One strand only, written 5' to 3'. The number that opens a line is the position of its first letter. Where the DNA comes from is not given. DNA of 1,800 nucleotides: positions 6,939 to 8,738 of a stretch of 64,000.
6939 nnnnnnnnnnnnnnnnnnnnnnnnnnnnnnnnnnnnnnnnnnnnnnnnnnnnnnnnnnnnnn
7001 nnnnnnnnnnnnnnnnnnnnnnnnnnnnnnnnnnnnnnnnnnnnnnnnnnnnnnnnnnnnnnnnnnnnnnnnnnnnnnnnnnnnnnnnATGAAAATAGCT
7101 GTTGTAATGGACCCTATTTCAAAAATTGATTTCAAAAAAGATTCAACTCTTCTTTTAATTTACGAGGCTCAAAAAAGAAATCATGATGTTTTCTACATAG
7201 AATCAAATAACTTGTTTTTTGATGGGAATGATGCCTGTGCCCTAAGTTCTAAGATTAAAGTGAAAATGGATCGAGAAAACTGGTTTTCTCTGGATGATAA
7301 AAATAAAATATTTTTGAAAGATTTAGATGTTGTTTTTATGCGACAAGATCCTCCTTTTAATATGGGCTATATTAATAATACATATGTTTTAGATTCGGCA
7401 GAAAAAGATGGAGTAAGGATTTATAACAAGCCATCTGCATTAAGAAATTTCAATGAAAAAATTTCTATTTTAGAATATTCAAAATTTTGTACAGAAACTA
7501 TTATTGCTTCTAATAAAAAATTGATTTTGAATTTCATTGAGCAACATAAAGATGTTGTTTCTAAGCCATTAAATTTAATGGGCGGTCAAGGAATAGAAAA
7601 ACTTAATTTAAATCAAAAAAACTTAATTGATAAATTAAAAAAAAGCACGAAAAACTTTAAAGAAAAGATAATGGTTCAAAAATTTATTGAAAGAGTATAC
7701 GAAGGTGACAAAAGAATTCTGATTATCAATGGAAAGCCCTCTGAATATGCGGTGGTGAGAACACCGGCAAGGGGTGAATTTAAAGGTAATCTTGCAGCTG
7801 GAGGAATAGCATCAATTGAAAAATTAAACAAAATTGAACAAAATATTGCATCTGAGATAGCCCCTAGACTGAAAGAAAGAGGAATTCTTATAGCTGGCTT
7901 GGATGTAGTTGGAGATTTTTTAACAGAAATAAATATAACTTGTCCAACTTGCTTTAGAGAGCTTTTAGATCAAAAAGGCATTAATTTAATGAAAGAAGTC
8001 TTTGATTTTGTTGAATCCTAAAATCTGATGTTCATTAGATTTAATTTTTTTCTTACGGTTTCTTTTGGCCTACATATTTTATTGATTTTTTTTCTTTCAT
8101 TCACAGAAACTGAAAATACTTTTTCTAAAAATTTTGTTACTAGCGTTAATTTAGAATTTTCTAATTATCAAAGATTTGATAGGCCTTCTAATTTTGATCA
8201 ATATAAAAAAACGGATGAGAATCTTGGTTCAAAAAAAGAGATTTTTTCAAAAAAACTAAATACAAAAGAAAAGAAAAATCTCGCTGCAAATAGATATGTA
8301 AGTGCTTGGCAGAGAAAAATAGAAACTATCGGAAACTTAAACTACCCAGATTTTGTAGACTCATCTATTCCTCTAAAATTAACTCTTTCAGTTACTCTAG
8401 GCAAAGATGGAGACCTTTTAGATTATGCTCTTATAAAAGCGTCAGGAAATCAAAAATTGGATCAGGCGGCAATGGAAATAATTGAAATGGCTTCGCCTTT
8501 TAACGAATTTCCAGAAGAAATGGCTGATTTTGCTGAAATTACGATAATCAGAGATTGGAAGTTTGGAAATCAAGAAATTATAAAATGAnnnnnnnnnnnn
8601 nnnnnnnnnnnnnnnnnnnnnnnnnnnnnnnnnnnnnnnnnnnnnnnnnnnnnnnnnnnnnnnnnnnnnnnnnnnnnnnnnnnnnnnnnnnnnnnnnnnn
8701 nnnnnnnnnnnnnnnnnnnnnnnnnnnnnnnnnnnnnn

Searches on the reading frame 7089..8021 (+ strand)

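Call 73: search_protein_families(library=pfam, proteins=[window:7089-8021:+], max_evalue=0.00001)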
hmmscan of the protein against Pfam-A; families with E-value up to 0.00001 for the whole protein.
window:7089-8021:+ (310 aa): 3 families
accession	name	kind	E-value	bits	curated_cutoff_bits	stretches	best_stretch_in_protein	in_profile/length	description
PF02955.21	GSH-S_ATP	-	4.6e-56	189.5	23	1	123-296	1-174/175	Prokaryotic glutathione synthetase, ATP-grasp domain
PF02951.20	GSH-S_N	-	2.5e-41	140.9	21.3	1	1-119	1-119/119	Prokaryotic glutathione synthetase, N-terminal domain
PF08443.16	RimK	-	5.7e-10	39.5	21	1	137-274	21-152/188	RimK-like ATP-grasp domain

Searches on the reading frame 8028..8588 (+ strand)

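Call 73: search_protein_families(library=pfam, proteins=[window:8028-8588:+], max_evalue=0.00001)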
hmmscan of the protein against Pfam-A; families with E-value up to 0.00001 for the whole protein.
window:8028-8588:+ (186 aa): 1 family
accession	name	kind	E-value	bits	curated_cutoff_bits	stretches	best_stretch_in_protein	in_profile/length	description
PF13103.11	TonB_2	-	4.8e-10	39.9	22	1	92-173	2-83/85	TonB C terminal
